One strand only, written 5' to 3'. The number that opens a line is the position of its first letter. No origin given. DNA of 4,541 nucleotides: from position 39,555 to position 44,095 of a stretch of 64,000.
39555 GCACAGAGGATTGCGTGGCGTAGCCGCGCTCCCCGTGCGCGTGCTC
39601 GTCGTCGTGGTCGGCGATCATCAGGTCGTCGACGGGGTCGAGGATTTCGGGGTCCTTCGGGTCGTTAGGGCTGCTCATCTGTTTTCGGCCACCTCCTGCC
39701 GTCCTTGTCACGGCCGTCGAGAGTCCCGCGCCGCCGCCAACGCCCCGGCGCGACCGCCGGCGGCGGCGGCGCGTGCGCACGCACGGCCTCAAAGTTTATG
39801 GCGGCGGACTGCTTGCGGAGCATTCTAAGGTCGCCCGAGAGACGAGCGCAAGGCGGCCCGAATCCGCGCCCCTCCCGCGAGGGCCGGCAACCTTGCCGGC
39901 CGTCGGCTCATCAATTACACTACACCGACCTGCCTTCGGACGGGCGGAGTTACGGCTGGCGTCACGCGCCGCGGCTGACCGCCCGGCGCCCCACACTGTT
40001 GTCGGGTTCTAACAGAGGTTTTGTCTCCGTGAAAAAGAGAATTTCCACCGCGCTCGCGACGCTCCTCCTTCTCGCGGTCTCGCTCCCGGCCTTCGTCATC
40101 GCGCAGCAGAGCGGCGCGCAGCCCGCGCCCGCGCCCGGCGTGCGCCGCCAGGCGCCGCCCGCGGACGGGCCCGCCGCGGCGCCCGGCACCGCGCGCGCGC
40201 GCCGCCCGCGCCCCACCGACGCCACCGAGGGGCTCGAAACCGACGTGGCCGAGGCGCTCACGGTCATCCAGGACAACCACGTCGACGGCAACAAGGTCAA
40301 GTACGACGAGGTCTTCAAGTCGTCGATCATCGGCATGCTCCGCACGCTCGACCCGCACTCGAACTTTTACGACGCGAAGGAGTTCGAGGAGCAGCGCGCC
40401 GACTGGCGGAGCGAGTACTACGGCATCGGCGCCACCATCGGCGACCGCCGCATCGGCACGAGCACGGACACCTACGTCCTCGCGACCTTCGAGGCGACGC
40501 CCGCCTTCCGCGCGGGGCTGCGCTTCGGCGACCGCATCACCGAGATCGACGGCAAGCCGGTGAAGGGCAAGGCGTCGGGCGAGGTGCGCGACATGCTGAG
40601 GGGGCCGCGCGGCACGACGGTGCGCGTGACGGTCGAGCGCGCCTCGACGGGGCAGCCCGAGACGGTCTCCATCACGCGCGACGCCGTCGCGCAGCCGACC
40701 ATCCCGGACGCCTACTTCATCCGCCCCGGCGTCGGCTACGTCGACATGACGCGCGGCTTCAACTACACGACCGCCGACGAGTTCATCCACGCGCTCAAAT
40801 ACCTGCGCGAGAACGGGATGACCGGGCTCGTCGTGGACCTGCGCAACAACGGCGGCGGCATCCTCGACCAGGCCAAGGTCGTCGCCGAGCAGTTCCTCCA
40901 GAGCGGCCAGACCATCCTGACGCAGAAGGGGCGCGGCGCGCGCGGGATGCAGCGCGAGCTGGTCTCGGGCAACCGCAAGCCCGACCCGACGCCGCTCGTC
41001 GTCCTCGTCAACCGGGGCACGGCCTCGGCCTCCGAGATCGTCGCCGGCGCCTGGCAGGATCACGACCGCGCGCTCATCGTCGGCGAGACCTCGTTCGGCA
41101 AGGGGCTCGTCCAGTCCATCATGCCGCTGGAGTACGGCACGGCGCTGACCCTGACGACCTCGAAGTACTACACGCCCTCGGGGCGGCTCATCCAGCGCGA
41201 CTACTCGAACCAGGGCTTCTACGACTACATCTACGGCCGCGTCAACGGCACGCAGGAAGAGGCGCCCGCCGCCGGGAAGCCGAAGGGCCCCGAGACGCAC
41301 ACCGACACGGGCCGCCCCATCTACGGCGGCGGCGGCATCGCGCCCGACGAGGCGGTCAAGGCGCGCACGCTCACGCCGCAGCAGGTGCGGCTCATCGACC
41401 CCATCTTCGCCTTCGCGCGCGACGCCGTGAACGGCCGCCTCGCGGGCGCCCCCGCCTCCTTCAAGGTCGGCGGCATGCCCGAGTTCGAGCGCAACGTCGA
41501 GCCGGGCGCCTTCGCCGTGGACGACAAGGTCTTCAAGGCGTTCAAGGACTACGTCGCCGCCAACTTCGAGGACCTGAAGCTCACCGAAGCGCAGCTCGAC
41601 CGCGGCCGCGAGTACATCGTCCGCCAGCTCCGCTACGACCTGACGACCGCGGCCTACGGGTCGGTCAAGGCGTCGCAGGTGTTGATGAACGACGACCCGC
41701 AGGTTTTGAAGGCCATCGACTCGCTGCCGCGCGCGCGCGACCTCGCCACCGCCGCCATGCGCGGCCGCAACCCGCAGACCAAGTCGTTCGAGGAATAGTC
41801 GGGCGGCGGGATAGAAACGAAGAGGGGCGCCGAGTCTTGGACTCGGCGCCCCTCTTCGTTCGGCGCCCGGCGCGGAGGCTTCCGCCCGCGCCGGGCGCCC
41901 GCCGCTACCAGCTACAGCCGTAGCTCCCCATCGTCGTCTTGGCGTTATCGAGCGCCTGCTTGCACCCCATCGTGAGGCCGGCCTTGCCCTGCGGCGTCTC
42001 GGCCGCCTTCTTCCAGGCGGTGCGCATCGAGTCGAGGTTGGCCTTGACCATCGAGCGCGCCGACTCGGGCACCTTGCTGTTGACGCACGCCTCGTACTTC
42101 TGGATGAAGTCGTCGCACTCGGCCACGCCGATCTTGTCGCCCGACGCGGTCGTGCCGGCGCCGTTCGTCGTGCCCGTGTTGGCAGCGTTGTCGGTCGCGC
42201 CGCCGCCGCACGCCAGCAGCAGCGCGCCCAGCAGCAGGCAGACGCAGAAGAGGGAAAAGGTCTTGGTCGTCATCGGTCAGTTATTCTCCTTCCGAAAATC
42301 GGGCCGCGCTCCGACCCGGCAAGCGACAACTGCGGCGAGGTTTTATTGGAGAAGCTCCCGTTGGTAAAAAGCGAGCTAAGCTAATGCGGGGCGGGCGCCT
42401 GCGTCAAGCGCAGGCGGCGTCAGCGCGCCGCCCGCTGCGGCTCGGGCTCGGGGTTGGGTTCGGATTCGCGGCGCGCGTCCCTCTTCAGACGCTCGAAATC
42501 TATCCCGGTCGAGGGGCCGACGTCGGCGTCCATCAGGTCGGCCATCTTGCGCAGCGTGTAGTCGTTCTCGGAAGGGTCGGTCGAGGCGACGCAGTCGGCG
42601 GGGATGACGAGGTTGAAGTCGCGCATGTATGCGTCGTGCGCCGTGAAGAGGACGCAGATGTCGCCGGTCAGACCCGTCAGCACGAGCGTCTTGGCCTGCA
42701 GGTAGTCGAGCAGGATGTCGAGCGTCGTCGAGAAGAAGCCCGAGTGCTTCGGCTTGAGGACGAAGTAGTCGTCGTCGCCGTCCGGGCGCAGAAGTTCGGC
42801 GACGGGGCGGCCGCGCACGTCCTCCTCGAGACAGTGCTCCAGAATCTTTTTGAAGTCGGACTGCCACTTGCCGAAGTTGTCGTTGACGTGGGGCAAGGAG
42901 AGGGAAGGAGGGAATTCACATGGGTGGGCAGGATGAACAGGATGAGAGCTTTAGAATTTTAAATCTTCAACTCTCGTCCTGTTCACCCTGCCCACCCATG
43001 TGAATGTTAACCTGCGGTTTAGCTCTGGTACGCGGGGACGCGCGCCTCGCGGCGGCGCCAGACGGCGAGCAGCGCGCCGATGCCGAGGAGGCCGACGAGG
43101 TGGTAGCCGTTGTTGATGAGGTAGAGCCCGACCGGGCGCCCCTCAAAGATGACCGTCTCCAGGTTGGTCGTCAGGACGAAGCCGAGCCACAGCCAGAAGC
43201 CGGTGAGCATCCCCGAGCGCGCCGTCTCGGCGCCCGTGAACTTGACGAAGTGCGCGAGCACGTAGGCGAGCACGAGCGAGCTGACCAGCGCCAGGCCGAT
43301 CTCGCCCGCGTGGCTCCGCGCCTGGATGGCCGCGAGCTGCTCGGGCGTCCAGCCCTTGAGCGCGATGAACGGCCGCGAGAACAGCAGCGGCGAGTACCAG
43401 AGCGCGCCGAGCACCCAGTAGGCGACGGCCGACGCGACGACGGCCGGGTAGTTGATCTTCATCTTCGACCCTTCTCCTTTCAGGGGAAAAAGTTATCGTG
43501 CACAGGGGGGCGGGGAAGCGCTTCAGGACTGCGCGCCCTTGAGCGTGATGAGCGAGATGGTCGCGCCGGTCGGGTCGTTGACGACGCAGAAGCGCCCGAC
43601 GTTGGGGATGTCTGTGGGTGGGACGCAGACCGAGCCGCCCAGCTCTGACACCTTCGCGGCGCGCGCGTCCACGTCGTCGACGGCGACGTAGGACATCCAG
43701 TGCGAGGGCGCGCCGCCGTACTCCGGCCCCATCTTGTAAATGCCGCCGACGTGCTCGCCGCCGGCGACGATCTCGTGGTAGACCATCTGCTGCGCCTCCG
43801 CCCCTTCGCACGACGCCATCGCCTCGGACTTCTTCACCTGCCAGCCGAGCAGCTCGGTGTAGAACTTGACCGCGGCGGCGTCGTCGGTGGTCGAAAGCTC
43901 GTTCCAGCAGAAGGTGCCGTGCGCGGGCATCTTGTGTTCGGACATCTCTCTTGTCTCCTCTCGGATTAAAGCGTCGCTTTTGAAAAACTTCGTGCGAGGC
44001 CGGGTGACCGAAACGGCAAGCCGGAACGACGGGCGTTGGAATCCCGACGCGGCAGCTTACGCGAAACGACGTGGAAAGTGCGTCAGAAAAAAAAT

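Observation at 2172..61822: Palindromes built from tandem 7-nt units fill most of the longer intergenic gaps (14 loci, about 8 heptamer families)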

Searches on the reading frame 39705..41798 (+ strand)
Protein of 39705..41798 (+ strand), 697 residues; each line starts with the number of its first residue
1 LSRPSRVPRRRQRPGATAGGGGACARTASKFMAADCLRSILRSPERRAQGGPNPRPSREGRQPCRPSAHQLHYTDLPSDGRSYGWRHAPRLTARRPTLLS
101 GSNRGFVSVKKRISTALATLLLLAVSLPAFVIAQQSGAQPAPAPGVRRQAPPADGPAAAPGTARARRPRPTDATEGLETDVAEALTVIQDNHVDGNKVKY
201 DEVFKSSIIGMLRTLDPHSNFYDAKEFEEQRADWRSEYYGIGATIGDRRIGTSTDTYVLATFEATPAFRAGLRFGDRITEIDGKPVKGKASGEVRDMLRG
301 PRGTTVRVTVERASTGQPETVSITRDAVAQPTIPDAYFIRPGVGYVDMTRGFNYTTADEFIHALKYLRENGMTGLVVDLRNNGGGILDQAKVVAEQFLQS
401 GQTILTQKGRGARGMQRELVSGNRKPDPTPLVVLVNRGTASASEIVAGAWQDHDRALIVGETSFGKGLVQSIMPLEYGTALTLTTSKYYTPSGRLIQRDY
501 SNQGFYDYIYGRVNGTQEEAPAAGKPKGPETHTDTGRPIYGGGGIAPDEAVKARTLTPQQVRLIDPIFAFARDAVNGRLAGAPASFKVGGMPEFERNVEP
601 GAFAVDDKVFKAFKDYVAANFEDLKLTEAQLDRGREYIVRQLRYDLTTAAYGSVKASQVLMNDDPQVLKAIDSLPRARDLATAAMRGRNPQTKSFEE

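Call 72: search_protein_families(library=pfam, proteins=[window:39705-41798:+], max_evalue=0.001)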
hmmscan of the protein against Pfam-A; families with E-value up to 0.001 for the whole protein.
window:39705-41798:+ (697 aa): 4 families
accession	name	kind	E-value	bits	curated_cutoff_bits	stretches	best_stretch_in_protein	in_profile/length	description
PF03572.23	Peptidase_S41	-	3.2e-45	154.1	24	1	343-498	2-156/165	Peptidase family S41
PF17820.7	PDZ_6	-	1.2e-10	41.4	27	1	265-312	9-54/54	PDZ domain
PF13180.12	PDZ_2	-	1.9e-08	34.9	27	1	255-315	13-72/80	PDZ domain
PF00595.29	PDZ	-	2.5e-05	25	23.2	1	253-311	24-81/81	PDZ domain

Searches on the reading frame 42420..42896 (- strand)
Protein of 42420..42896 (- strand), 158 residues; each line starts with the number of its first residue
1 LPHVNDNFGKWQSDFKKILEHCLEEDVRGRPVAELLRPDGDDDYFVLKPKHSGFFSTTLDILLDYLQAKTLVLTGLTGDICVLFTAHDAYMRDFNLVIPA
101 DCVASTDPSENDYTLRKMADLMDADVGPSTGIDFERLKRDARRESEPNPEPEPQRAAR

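Call 15: search_protein_families(library=pfam, proteins=[window:42420-42896:-])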
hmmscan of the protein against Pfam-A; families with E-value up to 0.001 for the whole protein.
window:42420-42896:- (158 aa): 1 family
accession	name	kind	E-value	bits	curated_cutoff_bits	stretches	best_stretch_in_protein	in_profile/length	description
PF00857.26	Isochorismatase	-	1.5e-24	87.5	27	1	3-121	46-166/175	Isochorismatase domain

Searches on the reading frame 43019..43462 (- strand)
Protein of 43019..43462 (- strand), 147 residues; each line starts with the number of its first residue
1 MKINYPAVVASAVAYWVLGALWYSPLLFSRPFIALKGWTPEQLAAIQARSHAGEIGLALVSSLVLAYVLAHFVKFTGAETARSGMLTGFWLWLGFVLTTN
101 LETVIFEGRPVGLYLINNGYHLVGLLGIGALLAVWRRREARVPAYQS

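Call 15: search_protein_families(library=pfam, proteins=[window:43019-43462:-])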
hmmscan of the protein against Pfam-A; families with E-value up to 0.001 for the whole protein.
window:43019-43462:- (147 aa): 1 family
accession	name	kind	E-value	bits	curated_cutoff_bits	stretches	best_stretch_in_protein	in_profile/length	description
PF08570.15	DUF1761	-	3.5e-28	98.8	31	1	7-132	2-122/123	Protein of unknown function (DUF1761)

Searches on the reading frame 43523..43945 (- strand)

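Call 72: search_protein_families(library=pfam, proteins=[window:43523-43945:-], max_evalue=0.001)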
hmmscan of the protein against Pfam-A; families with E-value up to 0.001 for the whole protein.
window:43523-43945:- (140 aa): 3 families
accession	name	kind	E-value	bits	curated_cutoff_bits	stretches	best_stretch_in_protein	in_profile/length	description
PF00903.31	Glyoxalase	-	8.5e-15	55.6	20.6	1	17-131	7-120/121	Glyoxalase/Bleomycin resistance protein/Dioxygenase superfamily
PF18029.7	Glyoxalase_6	-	1.6e-07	32.3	23.6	1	18-132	5-105/106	Glyoxalase-like domain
PF22677.2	Ble-like_N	-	0.0002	21.5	24.5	1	12-39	2-29/41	Bleomycin resistance protein-like N-terminal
